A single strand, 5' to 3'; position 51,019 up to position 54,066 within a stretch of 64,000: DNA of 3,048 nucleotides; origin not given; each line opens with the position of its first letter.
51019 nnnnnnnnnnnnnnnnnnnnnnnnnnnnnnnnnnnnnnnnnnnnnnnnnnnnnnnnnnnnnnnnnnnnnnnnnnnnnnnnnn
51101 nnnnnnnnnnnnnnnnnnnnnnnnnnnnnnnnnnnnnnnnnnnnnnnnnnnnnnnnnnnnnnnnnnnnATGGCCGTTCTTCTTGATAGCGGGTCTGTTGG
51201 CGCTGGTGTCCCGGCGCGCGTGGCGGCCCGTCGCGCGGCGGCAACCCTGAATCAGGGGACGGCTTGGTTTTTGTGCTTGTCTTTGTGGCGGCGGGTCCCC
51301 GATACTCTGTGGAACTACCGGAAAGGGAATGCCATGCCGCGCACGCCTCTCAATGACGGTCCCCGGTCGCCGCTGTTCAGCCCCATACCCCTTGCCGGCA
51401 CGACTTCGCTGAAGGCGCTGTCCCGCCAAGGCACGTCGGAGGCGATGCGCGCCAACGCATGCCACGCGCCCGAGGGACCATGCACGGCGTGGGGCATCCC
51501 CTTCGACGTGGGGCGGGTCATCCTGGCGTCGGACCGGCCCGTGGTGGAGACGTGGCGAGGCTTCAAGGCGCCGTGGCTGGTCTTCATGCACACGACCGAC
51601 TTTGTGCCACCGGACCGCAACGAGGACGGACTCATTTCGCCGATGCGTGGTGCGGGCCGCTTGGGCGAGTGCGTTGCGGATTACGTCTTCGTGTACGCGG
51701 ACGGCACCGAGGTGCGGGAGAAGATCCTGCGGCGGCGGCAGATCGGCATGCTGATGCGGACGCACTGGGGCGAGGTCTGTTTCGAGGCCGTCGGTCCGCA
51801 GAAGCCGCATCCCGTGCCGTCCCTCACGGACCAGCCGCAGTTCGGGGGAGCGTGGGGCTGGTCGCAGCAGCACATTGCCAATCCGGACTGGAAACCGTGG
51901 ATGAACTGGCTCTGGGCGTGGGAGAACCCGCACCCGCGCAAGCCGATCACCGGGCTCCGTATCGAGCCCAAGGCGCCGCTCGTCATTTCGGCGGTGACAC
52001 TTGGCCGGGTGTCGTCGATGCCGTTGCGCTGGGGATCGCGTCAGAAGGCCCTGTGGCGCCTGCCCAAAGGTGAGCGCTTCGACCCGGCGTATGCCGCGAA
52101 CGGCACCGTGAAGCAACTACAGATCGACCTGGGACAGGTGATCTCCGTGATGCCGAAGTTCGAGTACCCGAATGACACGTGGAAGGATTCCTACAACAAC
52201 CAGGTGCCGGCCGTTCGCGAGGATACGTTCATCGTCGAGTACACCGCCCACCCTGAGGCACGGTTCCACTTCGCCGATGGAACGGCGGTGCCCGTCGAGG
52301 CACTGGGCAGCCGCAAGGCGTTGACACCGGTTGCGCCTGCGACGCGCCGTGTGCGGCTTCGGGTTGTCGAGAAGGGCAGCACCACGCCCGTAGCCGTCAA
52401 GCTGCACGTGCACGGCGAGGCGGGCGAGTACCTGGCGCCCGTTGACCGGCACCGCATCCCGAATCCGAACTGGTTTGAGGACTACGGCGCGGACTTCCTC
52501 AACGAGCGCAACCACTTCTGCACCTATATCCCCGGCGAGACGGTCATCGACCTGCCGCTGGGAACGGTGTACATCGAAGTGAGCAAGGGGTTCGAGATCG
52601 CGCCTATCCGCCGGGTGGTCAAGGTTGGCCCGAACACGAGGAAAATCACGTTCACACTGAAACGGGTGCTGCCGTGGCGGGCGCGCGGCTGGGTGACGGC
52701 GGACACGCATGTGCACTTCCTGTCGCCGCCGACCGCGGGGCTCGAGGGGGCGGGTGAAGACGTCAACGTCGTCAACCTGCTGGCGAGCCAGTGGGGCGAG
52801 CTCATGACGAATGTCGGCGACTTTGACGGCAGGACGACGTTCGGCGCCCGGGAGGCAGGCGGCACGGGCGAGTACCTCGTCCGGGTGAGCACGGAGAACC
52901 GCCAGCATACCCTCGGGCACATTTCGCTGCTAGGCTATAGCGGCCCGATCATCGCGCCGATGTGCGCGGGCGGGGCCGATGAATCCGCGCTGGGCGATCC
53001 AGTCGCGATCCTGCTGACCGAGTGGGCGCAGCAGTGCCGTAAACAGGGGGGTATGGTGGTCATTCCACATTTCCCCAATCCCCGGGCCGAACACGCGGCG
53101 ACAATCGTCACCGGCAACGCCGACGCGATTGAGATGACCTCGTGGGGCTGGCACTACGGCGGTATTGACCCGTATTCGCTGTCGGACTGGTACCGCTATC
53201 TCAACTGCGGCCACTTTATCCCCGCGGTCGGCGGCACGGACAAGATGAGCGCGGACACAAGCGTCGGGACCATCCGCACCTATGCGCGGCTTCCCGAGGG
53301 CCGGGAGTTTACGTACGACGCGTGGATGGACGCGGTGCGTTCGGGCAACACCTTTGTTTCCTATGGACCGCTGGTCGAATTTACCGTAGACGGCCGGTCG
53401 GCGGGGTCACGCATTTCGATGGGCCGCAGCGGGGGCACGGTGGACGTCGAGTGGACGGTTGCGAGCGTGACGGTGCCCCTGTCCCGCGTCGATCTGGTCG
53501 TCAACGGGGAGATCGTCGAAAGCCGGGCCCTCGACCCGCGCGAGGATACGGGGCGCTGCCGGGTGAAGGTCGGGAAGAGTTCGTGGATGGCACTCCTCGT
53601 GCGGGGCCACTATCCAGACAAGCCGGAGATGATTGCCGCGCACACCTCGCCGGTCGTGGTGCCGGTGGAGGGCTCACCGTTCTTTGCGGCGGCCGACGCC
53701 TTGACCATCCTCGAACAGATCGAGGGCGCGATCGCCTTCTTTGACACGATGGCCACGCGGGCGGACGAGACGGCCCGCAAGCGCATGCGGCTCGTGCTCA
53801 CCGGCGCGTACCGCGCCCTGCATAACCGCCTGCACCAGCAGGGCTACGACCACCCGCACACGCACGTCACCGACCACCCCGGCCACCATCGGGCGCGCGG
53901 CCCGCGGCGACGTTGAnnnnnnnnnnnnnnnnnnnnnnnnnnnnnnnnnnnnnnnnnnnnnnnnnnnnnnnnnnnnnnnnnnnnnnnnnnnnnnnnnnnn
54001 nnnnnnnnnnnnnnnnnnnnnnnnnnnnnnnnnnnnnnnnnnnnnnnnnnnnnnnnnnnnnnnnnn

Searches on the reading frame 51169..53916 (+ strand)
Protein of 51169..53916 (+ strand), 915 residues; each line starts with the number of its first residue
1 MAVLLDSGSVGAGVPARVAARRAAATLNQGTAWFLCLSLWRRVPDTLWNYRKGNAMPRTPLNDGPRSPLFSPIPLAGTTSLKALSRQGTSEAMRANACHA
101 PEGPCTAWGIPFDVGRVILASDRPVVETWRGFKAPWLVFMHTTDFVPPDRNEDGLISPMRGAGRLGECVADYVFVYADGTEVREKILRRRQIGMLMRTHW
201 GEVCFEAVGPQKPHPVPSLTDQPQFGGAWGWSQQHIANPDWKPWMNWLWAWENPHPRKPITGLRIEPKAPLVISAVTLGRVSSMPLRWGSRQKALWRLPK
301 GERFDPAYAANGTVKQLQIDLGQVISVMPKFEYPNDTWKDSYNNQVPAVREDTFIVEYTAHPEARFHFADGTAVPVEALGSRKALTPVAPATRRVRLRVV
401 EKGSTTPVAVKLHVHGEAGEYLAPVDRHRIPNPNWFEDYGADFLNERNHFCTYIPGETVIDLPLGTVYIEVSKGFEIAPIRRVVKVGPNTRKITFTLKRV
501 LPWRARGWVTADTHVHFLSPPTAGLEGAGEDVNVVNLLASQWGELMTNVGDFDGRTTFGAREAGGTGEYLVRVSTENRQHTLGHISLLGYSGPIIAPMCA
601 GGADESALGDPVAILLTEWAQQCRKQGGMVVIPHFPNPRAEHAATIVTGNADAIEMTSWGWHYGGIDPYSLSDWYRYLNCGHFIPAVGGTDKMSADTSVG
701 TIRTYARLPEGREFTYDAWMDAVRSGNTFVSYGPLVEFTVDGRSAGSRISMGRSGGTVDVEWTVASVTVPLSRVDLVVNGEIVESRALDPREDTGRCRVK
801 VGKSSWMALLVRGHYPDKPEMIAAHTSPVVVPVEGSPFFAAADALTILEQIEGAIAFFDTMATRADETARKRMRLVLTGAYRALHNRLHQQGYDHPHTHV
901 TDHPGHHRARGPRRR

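Call 12: search_protein_families(library=pfam, proteins=[window:51169-53916:+], max_evalue=0.001)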
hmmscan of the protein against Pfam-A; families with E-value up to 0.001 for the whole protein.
window:51169-53916:+ (915 aa): 0 families

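Call 14: search_protein_families(library=ncbifam, proteins=[window:51169-53916:+], max_evalue=0.001)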
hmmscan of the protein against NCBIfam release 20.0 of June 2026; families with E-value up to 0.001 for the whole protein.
window:51169-53916:+ (915 aa): 1 family
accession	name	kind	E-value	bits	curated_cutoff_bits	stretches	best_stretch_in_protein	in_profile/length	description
NF038032.1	CehA_McbA_metalo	domain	3e-40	138.6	80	1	507-829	1-312/315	CehA/McbA family metallohydrolase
